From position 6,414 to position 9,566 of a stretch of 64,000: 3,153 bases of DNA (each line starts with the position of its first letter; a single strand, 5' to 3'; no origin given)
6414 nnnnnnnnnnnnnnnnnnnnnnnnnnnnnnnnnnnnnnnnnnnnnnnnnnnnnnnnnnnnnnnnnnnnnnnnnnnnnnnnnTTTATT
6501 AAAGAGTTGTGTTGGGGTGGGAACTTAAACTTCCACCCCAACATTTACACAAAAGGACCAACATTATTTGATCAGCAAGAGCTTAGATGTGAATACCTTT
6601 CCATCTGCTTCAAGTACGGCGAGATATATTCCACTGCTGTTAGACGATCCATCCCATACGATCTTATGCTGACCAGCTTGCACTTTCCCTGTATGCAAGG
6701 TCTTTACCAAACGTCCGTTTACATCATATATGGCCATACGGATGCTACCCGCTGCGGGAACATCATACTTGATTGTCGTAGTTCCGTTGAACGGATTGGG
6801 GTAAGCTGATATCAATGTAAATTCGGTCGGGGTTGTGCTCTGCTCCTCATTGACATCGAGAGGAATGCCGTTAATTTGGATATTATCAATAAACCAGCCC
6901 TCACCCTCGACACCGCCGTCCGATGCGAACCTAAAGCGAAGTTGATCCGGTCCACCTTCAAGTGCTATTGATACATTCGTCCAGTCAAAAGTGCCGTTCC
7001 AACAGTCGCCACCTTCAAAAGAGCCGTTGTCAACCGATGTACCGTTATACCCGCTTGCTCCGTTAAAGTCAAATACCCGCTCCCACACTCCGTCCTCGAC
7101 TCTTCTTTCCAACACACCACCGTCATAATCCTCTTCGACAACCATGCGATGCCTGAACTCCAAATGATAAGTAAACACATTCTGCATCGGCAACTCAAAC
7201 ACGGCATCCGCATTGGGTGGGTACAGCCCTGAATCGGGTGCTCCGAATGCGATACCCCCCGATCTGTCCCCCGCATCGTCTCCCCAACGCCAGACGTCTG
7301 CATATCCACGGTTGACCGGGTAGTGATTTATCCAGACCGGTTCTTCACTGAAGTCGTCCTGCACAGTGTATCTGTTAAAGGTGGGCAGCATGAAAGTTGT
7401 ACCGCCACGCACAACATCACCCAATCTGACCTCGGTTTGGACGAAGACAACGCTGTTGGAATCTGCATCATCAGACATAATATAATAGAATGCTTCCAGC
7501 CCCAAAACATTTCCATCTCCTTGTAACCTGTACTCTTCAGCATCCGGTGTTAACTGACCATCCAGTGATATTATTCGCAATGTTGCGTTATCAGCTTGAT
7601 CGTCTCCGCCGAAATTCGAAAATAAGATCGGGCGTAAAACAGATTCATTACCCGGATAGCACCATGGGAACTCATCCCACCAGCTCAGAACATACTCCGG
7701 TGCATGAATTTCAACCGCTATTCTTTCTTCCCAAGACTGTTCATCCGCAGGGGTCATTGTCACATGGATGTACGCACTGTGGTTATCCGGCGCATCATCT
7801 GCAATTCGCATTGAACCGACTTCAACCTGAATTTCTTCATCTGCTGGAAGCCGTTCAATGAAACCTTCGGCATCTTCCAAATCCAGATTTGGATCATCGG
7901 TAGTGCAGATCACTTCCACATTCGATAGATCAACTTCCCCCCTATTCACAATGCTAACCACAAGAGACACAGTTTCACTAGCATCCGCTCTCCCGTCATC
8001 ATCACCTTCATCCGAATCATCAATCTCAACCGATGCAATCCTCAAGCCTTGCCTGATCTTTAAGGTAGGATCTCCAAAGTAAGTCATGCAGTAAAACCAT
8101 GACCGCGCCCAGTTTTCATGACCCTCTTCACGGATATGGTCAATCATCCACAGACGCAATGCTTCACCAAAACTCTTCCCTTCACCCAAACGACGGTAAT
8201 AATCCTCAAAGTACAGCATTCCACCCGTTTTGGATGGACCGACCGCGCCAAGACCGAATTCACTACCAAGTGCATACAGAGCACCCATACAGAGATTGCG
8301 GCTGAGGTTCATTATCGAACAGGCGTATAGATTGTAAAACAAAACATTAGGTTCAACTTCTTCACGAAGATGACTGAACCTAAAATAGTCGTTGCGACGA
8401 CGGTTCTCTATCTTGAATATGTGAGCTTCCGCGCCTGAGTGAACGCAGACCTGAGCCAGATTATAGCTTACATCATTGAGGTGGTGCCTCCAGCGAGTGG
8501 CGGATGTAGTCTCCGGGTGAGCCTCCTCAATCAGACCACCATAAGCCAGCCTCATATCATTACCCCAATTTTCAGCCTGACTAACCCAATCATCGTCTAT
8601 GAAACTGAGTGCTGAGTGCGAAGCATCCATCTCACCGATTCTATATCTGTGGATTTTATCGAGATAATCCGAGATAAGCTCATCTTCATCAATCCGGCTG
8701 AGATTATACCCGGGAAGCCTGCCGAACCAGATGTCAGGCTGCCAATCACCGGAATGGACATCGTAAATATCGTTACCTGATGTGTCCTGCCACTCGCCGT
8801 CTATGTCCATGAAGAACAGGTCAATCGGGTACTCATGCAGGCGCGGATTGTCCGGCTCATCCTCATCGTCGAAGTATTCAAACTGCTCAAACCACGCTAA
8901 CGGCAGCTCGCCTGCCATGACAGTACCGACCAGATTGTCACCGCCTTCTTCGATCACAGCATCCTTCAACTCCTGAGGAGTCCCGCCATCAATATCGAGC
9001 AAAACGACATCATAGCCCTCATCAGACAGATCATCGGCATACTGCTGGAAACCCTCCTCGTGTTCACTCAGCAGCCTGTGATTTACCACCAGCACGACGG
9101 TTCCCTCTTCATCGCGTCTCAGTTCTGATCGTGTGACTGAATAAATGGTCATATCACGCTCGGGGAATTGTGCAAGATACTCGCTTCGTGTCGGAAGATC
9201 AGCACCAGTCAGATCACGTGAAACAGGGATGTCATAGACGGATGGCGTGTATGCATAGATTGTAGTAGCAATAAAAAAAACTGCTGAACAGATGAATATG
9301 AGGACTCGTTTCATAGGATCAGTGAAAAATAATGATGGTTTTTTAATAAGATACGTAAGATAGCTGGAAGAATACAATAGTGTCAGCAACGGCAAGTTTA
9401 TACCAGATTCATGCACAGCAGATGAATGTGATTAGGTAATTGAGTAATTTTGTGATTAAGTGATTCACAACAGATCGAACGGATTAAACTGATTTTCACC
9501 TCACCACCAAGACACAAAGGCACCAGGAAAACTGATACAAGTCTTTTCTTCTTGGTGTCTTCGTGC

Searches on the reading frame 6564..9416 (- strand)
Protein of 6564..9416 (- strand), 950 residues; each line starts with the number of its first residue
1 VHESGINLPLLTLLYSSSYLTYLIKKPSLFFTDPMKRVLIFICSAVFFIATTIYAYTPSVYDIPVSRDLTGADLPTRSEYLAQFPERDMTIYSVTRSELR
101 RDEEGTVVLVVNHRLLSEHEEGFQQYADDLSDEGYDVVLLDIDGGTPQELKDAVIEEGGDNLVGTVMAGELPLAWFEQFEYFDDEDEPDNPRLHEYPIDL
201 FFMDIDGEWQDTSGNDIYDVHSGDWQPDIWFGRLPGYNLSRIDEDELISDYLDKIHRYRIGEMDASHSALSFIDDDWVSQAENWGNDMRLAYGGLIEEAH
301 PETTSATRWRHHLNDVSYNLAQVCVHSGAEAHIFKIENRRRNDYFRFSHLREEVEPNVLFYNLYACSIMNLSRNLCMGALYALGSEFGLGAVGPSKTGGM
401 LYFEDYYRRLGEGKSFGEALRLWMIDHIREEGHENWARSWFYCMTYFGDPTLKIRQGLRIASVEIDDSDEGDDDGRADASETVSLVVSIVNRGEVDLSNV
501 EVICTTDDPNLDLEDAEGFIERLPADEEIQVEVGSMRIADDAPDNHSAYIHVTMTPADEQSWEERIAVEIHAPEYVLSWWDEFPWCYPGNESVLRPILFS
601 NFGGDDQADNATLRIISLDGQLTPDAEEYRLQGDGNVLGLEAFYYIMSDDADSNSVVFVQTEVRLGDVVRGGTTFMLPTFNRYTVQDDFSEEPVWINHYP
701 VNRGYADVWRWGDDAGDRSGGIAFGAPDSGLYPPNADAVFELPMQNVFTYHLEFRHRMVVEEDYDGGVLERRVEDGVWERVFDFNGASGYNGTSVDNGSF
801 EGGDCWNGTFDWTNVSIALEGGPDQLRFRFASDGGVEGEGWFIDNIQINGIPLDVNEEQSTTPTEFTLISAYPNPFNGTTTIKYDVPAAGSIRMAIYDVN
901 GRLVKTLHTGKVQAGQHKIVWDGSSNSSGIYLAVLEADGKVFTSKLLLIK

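Call 7: search_protein_families(library=pfam, proteins=[window:6564-9416:-], max_evalue=0.01)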
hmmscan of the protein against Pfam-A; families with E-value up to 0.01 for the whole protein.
window:6564-9416:- (950 aa): 3 families
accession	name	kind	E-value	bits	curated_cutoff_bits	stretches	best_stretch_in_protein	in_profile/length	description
PF18962.6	Por_Secre_tail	-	3.3e-10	40.5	27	1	872-946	2-73/75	Secretion system C-terminal sorting domain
PF13860.13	FlgD_ig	-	2.9e-08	34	27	1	886-927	18-60/79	FlgD Ig-like domain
PF01364.23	Peptidase_C25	-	1.5e-07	31.5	23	1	185-304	97-192/374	Peptidase family C25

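Call 61: find_encoding_contigs(protein=window:6564-9314:-, flank=3500, max_places=10)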
Protein window:6564-9314:- (916 aa): 9 contigs read that carry it; 7 places shown.
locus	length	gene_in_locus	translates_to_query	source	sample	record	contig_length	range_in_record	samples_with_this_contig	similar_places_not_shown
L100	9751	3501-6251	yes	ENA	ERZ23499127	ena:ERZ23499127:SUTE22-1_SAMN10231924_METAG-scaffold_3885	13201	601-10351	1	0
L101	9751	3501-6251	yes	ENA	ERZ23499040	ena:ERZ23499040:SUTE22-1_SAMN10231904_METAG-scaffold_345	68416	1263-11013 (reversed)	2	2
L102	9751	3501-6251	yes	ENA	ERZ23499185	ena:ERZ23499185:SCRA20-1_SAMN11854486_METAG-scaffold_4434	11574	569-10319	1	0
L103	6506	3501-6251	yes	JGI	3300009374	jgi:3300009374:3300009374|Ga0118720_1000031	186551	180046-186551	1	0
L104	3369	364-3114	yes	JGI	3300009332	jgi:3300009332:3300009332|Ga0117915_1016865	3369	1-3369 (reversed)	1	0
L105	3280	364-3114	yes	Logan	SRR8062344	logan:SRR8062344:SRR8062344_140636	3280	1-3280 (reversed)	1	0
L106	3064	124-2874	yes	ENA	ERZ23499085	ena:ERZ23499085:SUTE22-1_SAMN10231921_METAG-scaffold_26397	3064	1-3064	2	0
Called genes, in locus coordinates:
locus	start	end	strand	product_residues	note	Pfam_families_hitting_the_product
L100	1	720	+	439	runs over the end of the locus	?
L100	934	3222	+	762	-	PF08309:LVIVD (faint), PF09826:Beta_propel (faint), PF18962:Por_Secre_tail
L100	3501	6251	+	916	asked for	PF01364:Peptidase_C25 (faint), PF13860:FlgD_ig, PF18962:Por_Secre_tail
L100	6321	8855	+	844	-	PF08309:LVIVD (faint), PF13860:FlgD_ig (faint), PF07610:DUF1573 (faint), PF22073:Cep192_D4 (weak), PF22544:HYDIN_VesB_CFA65-like_Ig (weak), PF18962:Por_Secre_tail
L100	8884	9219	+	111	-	-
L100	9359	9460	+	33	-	-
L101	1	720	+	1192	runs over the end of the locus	PF13620:CarboxypepD_reg, PF18962:Por_Secre_tail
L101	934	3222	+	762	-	PF08309:LVIVD (faint), PF09826:Beta_propel (faint), PF18962:Por_Secre_tail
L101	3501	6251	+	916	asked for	PF01364:Peptidase_C25 (faint), PF13860:FlgD_ig, PF18962:Por_Secre_tail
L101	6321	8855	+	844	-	PF08309:LVIVD (faint), PF13860:FlgD_ig (faint), PF07610:DUF1573 (faint), PF22073:Cep192_D4 (weak), PF22544:HYDIN_VesB_CFA65-like_Ig (weak), PF18962:Por_Secre_tail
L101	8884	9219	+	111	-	-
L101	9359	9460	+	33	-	-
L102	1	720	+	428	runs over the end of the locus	?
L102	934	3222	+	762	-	PF08309:LVIVD (faint), PF09826:Beta_propel (faint), PF18962:Por_Secre_tail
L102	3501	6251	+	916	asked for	PF01364:Peptidase_C25 (faint), PF13860:FlgD_ig, PF18962:Por_Secre_tail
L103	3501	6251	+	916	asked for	PF01364:Peptidase_C25 (faint), PF13860:FlgD_ig, PF18962:Por_Secre_tail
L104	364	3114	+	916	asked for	PF01364:Peptidase_C25 (faint), PF13860:FlgD_ig, PF18962:Por_Secre_tail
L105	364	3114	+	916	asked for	PF01364:Peptidase_C25 (faint), PF13860:FlgD_ig, PF18962:Por_Secre_tail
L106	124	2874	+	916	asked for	PF01364:Peptidase_C25 (faint), PF13860:FlgD_ig, PF18962:Por_Secre_tail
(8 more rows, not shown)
